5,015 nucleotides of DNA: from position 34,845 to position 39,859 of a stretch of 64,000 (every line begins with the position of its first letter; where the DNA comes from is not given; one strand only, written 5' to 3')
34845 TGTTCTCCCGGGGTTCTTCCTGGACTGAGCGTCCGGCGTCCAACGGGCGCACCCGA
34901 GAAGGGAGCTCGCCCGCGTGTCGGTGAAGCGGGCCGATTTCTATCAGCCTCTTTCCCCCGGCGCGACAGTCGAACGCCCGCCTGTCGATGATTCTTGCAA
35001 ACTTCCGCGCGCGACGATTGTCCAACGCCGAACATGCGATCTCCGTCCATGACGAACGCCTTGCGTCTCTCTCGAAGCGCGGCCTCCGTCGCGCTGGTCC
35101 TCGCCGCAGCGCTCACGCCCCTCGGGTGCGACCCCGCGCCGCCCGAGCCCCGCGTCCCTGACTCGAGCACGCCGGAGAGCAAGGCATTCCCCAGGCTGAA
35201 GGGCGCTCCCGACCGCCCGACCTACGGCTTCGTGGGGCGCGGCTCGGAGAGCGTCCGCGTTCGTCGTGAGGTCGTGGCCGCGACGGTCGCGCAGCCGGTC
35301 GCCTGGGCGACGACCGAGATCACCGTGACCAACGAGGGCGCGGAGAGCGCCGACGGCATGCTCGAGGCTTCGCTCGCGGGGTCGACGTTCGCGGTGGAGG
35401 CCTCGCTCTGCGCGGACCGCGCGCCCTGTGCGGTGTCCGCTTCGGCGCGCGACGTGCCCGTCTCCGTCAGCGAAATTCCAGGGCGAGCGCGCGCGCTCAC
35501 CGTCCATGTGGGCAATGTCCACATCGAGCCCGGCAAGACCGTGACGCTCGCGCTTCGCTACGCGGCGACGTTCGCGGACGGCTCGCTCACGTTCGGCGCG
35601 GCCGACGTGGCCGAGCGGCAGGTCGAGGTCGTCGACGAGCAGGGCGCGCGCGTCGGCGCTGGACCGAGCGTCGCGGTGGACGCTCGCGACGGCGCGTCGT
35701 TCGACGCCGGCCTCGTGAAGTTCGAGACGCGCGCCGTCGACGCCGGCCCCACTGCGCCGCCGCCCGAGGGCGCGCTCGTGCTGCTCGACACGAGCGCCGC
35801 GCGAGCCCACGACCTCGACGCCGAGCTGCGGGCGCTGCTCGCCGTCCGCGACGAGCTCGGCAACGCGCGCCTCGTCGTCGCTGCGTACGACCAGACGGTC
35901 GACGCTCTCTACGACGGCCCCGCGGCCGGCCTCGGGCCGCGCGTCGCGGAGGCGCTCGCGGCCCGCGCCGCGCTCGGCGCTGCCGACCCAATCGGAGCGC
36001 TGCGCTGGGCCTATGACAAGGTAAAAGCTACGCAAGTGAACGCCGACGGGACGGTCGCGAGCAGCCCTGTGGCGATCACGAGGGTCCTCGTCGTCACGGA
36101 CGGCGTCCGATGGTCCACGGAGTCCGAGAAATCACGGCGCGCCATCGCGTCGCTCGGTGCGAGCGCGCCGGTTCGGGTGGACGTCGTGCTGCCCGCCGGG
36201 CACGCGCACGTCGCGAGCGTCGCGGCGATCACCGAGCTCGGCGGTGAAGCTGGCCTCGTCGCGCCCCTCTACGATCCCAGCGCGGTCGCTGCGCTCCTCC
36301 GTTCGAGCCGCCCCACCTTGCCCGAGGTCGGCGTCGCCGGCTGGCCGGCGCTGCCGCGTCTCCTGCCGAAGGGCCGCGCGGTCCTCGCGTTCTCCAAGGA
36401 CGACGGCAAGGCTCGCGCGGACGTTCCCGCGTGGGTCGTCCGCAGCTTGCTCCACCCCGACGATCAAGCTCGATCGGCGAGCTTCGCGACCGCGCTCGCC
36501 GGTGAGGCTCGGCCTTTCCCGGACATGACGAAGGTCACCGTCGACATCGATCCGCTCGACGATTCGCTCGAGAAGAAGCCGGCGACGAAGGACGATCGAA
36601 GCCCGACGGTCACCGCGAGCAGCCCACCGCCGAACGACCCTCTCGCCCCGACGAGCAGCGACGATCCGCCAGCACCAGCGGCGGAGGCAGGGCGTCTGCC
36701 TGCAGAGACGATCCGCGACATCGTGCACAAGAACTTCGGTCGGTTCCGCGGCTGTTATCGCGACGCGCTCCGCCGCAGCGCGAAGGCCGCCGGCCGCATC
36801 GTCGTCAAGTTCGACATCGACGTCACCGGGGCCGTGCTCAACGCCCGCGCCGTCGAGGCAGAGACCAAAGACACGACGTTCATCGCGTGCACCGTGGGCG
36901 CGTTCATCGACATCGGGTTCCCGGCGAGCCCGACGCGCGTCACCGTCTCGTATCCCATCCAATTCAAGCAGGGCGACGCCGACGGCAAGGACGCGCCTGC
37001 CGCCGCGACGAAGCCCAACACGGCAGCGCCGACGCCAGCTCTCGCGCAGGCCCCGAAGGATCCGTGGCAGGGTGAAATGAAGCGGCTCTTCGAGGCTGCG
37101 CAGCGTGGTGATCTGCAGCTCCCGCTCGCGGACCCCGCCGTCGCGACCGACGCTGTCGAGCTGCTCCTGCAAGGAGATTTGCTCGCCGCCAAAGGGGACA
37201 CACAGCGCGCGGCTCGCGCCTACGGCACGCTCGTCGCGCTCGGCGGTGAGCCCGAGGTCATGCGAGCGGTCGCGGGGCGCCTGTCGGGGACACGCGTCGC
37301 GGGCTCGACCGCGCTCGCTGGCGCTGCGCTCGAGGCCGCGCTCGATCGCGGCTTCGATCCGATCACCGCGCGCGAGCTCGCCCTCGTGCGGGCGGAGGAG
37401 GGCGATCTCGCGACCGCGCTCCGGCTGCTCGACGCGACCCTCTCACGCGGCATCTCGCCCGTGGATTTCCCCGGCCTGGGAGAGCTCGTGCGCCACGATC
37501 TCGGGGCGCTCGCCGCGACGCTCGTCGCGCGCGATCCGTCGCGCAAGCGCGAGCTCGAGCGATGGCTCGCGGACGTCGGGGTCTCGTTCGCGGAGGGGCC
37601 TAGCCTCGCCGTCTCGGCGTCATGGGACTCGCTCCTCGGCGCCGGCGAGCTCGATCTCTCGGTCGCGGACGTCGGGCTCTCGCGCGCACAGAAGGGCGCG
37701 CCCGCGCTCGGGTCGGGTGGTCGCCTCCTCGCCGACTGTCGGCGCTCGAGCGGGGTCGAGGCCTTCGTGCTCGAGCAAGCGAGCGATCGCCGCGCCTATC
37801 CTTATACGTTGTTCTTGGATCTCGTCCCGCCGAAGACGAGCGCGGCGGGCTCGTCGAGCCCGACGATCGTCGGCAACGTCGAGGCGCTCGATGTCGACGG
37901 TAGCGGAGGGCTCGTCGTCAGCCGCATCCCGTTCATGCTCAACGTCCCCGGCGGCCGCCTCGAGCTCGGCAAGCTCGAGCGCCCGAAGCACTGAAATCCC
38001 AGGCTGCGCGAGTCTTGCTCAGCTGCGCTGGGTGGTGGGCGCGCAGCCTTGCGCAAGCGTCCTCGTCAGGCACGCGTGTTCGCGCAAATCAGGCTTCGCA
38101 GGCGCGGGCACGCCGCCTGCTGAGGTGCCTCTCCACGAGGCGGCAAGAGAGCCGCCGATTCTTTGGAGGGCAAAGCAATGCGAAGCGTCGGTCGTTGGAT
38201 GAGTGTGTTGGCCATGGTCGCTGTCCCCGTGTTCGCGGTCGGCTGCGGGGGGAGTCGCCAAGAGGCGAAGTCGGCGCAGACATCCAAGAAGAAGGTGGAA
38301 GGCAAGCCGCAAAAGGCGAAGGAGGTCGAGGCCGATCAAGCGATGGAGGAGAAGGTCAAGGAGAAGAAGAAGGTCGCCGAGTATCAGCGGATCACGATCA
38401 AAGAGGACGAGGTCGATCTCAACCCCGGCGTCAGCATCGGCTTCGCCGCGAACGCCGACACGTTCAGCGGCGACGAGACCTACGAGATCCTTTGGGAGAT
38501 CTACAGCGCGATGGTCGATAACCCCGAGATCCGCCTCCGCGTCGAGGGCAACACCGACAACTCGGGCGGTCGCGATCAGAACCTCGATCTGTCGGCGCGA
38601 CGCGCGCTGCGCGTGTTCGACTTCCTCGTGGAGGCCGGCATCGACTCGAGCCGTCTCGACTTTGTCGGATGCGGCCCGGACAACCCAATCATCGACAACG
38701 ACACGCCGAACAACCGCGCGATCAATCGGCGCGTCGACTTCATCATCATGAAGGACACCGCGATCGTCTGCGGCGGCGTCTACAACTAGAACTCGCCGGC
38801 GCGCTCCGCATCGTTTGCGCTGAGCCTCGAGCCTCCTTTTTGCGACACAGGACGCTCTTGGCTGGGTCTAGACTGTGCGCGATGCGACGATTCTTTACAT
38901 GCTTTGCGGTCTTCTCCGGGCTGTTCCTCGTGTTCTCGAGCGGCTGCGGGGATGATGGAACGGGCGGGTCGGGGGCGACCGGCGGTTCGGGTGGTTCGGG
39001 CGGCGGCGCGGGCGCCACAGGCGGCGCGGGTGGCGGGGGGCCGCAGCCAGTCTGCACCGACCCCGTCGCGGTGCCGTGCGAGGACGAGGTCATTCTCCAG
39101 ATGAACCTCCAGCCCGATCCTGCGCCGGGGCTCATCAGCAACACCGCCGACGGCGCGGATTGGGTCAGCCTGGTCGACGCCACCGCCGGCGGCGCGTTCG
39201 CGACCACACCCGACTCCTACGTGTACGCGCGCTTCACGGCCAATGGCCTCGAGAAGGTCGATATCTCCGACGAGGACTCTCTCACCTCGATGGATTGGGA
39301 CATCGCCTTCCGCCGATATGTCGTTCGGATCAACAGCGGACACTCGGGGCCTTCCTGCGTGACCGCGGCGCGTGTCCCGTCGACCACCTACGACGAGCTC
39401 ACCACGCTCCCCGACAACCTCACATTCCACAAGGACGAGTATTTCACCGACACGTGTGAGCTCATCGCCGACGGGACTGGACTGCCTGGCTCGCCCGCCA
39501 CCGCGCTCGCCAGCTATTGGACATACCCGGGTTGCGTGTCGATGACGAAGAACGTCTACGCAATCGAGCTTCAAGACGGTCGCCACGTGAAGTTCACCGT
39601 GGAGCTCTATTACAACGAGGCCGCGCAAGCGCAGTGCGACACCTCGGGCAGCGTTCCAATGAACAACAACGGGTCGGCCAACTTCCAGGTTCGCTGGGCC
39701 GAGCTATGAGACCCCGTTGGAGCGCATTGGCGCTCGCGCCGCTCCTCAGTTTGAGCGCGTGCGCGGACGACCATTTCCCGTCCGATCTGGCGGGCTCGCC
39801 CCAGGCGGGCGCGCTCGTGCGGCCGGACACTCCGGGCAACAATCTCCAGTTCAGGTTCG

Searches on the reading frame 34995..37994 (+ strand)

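Call 12: search_protein_families(library=pfam, proteins=[window:34995-37994:+], max_evalue=0.001)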
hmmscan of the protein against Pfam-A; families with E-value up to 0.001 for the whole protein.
window:34995-37994:+ (999 aa): 0 families

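Call 73: search_protein_families(library=ncbifam, proteins=[window:34995-37994:+], max_evalue=0.01)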
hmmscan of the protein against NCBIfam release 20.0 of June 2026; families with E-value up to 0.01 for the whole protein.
window:34995-37994:+ (999 aa): 2 families
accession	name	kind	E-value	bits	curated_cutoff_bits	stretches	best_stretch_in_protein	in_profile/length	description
NF033768.1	myxo_SS_tail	domain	6.8e-16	58.2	40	1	570-658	3-92/92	AgmX/PglI C-terminal domain-containing protein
NF033760.1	gliding_GltG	equivalog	8.2e-11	41.1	650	1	566-659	552-647/650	adventurous gliding motility protein GltG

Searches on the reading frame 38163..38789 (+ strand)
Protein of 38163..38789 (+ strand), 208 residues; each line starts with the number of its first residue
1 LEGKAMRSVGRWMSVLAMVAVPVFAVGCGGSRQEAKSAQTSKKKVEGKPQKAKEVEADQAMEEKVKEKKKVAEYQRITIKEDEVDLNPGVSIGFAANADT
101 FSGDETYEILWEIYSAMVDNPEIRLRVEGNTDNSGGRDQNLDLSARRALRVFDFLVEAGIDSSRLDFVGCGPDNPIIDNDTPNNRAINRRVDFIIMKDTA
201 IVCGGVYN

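Call 12: search_protein_families(library=pfam, proteins=[window:38163-38789:+], max_evalue=0.001)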
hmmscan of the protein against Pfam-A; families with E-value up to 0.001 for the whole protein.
window:38163-38789:+ (208 aa): 1 family
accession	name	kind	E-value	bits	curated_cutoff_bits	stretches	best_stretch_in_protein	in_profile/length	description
PF00691.25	OmpA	-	1.6e-16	60.8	27.2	1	96-189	4-98/98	OmpA family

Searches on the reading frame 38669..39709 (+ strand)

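Call 12: search_protein_families(library=pfam, proteins=[window:38669-39709:+], max_evalue=0.001)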
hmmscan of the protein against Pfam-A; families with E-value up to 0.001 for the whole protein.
window:38669-39709:+ (346 aa): 1 family
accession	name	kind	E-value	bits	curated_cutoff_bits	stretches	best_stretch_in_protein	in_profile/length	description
PF14064.11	HmuY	-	2.1e-12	47.9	27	1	185-321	6-149/157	HmuY protein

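Call 73: search_protein_families(library=ncbifam, proteins=[window:38669-39709:+], max_evalue=0.01)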
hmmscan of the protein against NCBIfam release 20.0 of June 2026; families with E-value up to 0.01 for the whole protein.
window:38669-39709:+ (346 aa): 0 families
